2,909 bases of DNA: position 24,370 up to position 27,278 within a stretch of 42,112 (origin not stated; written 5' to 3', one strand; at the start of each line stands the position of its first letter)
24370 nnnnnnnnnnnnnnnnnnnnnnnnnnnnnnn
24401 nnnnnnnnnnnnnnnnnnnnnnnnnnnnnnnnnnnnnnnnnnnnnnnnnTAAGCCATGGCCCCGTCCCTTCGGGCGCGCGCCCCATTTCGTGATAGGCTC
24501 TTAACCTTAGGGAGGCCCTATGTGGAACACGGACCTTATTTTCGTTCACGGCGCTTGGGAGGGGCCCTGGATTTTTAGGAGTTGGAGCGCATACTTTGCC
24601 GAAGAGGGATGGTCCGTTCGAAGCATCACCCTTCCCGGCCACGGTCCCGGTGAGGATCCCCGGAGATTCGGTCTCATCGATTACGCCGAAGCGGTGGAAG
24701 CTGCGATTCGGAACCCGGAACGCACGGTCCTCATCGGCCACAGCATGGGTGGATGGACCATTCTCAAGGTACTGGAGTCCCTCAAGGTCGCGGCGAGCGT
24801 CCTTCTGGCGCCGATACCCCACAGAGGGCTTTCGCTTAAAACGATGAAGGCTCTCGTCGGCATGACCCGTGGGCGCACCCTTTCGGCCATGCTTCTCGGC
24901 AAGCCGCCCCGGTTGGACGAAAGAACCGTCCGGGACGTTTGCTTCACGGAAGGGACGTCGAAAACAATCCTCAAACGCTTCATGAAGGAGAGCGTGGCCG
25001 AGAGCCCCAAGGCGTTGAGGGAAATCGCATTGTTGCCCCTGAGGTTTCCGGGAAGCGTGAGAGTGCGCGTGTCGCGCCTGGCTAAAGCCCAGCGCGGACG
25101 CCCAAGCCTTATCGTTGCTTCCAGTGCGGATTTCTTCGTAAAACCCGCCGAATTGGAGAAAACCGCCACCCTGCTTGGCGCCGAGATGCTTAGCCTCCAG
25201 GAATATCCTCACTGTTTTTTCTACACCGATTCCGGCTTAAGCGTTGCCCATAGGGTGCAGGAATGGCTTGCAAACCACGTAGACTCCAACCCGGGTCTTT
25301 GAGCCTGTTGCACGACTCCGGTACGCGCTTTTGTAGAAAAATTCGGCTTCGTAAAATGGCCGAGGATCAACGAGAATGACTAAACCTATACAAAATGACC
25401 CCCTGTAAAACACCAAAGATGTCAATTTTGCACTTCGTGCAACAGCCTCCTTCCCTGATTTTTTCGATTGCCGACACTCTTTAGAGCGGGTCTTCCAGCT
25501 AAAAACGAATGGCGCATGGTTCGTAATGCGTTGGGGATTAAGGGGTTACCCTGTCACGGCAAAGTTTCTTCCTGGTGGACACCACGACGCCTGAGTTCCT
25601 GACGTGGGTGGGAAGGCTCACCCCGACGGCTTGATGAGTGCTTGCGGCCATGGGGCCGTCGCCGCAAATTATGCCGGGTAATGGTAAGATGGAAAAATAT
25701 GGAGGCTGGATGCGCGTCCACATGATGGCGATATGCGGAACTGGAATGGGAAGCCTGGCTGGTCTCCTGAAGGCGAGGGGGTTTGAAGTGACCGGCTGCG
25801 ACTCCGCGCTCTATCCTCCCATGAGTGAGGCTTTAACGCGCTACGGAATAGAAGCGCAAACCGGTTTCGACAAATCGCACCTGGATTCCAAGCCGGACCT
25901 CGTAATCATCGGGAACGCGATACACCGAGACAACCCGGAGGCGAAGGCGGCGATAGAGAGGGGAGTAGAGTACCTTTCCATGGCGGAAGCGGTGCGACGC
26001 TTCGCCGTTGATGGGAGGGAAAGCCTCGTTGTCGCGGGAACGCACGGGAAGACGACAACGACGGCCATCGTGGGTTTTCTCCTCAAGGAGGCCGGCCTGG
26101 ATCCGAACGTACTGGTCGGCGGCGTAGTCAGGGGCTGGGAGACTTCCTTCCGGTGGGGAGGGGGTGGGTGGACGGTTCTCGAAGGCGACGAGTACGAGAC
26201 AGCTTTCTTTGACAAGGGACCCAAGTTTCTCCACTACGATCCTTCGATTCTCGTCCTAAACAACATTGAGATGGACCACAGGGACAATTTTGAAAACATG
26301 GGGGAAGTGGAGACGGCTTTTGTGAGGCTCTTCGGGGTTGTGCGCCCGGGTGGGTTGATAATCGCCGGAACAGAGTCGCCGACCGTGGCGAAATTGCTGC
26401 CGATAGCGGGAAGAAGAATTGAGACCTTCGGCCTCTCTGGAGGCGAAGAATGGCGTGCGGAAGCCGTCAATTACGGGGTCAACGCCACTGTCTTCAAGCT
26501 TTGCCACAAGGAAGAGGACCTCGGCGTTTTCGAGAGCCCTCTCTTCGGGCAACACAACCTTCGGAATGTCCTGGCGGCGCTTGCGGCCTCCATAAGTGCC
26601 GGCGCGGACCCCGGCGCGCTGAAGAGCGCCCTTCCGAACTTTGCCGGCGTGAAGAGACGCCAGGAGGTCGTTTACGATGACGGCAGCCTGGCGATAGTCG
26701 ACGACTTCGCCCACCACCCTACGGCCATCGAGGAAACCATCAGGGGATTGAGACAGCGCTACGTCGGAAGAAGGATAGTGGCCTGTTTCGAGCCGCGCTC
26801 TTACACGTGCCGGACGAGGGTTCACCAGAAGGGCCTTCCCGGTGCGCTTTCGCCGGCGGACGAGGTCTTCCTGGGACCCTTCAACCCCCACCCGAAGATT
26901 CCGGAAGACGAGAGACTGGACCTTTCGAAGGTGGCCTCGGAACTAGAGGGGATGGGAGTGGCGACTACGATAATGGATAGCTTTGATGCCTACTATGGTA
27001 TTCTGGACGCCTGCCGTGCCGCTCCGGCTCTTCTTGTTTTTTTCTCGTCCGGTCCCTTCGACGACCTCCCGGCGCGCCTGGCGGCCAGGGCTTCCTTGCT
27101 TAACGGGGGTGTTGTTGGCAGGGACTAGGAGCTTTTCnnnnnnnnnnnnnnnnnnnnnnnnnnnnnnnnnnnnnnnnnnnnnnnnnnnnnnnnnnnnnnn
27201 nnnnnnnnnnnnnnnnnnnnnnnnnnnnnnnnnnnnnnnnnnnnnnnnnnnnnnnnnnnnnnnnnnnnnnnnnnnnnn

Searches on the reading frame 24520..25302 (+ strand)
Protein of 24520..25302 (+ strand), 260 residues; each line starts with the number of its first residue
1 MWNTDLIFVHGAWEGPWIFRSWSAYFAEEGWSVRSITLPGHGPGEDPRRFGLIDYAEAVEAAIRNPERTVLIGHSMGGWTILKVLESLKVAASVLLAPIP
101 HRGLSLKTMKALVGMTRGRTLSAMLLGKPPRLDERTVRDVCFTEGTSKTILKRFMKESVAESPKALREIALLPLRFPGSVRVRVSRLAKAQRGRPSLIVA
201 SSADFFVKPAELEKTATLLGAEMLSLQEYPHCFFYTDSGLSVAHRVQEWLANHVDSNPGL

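Call 44: search_protein_families(library=pfam, proteins=[window:24520-25302:+])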
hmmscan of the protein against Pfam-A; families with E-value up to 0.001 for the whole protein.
window:24520-25302:+ (260 aa): 4 families
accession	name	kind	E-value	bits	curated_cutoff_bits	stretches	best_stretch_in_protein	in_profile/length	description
PF12697.13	Abhydrolase_6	-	4e-18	67.3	26.3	1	6-209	1-181/217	Alpha/beta hydrolase family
PF00561.26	Abhydrolase_1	-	8.7e-11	42.4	25.8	1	6-236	3-243/245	alpha/beta hydrolase fold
PF12146.15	Hydrolase_4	-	5.8e-09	36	27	1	6-233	7-231/239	Serine aminopeptidase, S33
PF06821.19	Ser_hydrolase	-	1.4e-07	32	22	0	188-240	110-160/172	Serine hydrolase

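Call 68: find_encoding_contigs(protein=window:24520-25302:+, flank=10000, max_places=6)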
Protein window:24520-25302:+ (260 aa): 3 contigs read that carry it; 3 places shown.
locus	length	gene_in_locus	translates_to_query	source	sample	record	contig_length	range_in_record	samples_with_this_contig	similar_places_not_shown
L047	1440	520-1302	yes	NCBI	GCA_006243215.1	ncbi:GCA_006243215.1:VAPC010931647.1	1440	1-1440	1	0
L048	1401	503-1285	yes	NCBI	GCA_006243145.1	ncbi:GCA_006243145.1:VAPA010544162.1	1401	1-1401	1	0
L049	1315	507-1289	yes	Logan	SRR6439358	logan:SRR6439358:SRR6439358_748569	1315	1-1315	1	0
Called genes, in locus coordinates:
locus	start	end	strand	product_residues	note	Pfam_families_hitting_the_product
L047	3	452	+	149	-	?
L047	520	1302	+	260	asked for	PF00561:Abhydrolase_1, PF12146:Hydrolase_4, PF12697:Abhydrolase_6, PF06821:Ser_hydrolase (faint)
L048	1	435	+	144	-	?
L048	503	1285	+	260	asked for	PF00561:Abhydrolase_1, PF12146:Hydrolase_4, PF12697:Abhydrolase_6, PF06821:Ser_hydrolase (faint)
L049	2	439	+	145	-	?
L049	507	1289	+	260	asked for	PF00561:Abhydrolase_1, PF12146:Hydrolase_4, PF12697:Abhydrolase_6, PF06821:Ser_hydrolase (faint)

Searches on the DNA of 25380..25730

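Call 75: search_rna_families(source=window, start=25380, end=25730, threshold=evalue, max_evalue=10)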
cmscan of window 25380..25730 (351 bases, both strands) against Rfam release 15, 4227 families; matches with E-value up to 10: 1.
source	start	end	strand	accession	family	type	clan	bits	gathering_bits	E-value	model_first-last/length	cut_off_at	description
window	25567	25636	-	RF02464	Ms_AS-4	Gene; sRNA;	-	14.6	50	6.9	1-82/82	no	Actinobacteria sRNA Ms_AS-4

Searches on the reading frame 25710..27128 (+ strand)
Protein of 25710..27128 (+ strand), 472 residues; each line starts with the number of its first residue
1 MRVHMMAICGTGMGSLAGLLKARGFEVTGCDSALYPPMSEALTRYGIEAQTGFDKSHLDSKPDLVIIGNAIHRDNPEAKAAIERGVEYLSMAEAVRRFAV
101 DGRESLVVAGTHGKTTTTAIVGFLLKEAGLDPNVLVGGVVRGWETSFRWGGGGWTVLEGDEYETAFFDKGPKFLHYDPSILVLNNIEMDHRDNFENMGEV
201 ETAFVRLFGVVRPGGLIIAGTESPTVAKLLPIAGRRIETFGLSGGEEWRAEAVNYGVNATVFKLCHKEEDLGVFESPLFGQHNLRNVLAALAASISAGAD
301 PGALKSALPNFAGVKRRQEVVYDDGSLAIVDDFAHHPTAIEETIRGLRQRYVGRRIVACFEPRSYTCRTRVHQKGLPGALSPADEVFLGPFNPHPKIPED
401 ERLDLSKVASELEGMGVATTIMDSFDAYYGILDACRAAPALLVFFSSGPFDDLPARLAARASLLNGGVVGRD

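Call 23: find_homologous_proteins(query=window:25710-27128:+, max_evalue=1e-50)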
Query window:25710-27128:+ (472 aa): 7999 proteins with E <= 1e-50 among 8000 candidates; the best 120 are listed.
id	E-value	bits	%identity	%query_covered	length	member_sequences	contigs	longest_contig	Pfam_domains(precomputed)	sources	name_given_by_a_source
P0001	0.0e+0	1075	100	100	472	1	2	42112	PF02875.27,PF08245.19,PF01225.31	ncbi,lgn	-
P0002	1.7e-203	695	66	97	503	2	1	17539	PF02875.27,PF08245.19,PF01225.31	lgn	-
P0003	1.6e-201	688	66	97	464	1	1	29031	PF02875.27,PF08245.19,PF01225.31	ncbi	-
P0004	2.3e-197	675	65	97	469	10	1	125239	PF02875.27,PF08245.19,PF01225.31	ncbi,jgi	-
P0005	1.8e-192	658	62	100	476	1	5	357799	PF02875.27,PF08245.19,PF01225.31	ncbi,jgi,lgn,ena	ncbi:MAG: UDP-N-acetylmuramate--L-alanine ligase [Acidobacteriota bacterium]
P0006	5.2e-192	657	64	97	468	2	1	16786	PF02875.27,PF08245.19,PF01225.31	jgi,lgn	jgi:UDP-N-acetylmuramate: L-alanyl-gamma-D-glutamyl-meso-diaminopimelate ligase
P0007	7.2e-192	656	62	100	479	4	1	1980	PF02875.27,PF08245.19,PF01225.31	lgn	-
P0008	1.2e-191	656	63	98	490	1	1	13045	PF02875.27,PF08245.19,PF01225.31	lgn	-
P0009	1.5e-190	652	63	97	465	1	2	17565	PF02875.27,PF08245.19,PF01225.31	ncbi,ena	-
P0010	2.3e-189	648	62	97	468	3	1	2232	PF02875.27,PF08245.19,PF01225.31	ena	-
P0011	5.0e-188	644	62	97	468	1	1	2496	PF02875.27,PF08245.19,PF01225.31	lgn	-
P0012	2.0e-187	642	61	97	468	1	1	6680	PF02875.27,PF08245.19,PF01225.31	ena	-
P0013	1.1e-186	639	62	97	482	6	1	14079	PF02875.27,PF08245.19,PF01225.31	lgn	-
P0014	1.2e-186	639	62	97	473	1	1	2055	PF02875.27,PF08245.19,PF01225.31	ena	-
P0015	2.7e-186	638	61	97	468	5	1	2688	PF02875.27,PF08245.19,PF01225.31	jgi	-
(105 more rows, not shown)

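Call 24: find_encoding_contigs(protein=P0001, flank=10000, max_places=4)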
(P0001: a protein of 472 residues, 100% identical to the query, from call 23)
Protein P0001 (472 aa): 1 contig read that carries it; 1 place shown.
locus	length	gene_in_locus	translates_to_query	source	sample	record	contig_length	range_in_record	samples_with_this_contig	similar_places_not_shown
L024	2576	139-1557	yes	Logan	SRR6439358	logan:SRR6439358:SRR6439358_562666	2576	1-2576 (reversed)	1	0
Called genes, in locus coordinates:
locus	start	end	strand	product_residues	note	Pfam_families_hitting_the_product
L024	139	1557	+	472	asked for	PF01225:Mur_ligase, PF08245:Mur_ligase_M, PF02875:Mur_ligase_C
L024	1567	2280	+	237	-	-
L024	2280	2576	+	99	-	?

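Call 25: find_encoding_contigs(protein=P0004, flank=10000, max_places=3)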
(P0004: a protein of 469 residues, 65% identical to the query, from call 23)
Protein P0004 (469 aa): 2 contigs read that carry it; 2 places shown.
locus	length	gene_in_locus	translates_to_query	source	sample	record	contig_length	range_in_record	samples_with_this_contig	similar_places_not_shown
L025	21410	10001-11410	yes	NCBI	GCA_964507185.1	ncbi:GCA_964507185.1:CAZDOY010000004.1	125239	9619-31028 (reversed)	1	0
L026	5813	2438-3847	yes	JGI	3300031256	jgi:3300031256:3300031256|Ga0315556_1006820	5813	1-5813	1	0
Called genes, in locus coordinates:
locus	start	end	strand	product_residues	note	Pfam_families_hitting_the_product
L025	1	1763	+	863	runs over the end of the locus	PF03176:MMPL, PF02460:Patched (faint), PF12349:Sterol-sensing (faint), PF03176:MMPL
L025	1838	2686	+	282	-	-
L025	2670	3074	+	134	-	PF02416:TatA_B_E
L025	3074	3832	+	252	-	PF00902:TatC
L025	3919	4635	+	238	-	PF07238:PilZ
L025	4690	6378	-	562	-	PF02463:SMC_N, PF13476:AAA_23 (weak)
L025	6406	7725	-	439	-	PF04052:TolB_N, PF25174:Beta-prop_THOC3 (faint), PF26549:Tricorn_N, PF07676:PD40, PF26549:Tricorn_N, PF26550:Tricorn_2nd, PF26549:Tricorn_N, PF07676:PD40, +3 more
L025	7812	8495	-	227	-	PF00936:BMC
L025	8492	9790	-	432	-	PF01512:Complex1_51K, PF10531:SLBB (weak), PF13534:Fer4_17, PF13375:RnfC_N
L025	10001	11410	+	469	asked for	PF01225:Mur_ligase, PF08245:Mur_ligase_M, PF02875:Mur_ligase_C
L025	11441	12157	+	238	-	-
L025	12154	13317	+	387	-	-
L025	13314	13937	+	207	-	-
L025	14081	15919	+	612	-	PF00501:AMP-binding, PF23562:AMP-binding_C_3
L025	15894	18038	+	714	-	PF17191:RecG_wedge, PF01336:tRNA_anti-codon (weak), PF00270:DEAD, PF04851:ResIII, PF00271:Helicase_C, PF19833:RecG_dom3_C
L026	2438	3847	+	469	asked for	PF01225:Mur_ligase, PF08245:Mur_ligase_M, PF02875:Mur_ligase_C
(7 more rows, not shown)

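Call 26: find_encoding_contigs(protein=P0003, flank=10000, max_places=3)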
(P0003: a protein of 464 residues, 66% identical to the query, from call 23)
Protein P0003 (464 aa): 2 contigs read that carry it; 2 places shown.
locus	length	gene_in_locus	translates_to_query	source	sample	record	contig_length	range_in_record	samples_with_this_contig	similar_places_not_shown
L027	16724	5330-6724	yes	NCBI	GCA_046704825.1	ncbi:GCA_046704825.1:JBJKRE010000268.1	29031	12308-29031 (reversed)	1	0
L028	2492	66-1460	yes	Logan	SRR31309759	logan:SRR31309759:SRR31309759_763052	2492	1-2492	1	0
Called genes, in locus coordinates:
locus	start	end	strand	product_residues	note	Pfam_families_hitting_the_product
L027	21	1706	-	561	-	PF02463:SMC_N, PF13476:AAA_23 (faint)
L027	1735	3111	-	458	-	PF04052:TolB_N, PF26549:Tricorn_N, PF07676:PD40, PF07676:PD40, PF26549:Tricorn_N, PF26550:Tricorn_2nd, PF26549:Tricorn_N, PF07676:PD40, +5 more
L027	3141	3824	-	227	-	PF00936:BMC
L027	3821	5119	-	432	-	PF01512:Complex1_51K, PF13183:Fer4_8 (faint), PF13534:Fer4_17, PF13375:RnfC_N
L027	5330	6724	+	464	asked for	PF01225:Mur_ligase, PF08245:Mur_ligase_M, PF02875:Mur_ligase_C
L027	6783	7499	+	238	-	-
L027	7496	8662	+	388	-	-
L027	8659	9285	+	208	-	-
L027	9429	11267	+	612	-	PF00501:AMP-binding, PF23562:AMP-binding_C_3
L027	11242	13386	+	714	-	PF17191:RecG_wedge, PF01336:tRNA_anti-codon (weak), PF00270:DEAD, PF04851:ResIII, PF00271:Helicase_C, PF19833:RecG_dom3_C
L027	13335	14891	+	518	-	PF20154:LNT_N, PF00795:CN_hydrolase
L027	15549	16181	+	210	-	PF00730:HhH-GPD, PF00633:HHH (weak)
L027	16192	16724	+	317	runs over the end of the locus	PF00291:PALP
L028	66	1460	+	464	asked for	PF01225:Mur_ligase, PF08245:Mur_ligase_M, PF02875:Mur_ligase_C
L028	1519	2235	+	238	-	-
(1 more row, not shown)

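Call 62: find_encoding_contigs(protein=P0002, flank=10000, max_places=4)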
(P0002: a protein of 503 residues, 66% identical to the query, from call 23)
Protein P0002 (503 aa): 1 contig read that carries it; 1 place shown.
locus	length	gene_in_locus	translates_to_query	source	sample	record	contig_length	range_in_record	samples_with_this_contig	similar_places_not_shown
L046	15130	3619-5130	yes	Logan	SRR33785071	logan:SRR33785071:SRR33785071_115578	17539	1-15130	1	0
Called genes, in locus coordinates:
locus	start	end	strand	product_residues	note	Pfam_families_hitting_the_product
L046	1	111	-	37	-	?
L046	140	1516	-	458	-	PF04052:TolB_N, PF26550:Tricorn_2nd (weak), PF26549:Tricorn_N, PF07676:PD40, PF26549:Tricorn_N, PF26550:Tricorn_2nd, PF26549:Tricorn_N, PF07676:PD40, +4 more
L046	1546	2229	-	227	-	PF00936:BMC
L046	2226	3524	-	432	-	PF01512:Complex1_51K, PF13183:Fer4_8 (faint), PF13534:Fer4_17, PF13375:RnfC_N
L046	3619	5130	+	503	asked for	PF01225:Mur_ligase, PF08245:Mur_ligase_M, PF02875:Mur_ligase_C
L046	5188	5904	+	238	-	-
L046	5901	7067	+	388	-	-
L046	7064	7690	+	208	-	-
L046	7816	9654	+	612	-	PF00501:AMP-binding, PF23562:AMP-binding_C_3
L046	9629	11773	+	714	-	PF17191:RecG_wedge, PF01336:tRNA_anti-codon (weak), PF00270:DEAD, PF04851:ResIII, PF00271:Helicase_C, PF19833:RecG_dom3_C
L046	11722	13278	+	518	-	PF20154:LNT_N, PF00795:CN_hydrolase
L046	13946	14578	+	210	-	PF00730:HhH-GPD, PF00633:HHH (weak)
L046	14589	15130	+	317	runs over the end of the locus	PF00291:PALP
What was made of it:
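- Because the relatives' upstream region has been replaced, mpl must take its promoter from this gap (calls 23, 25, 26, 62).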
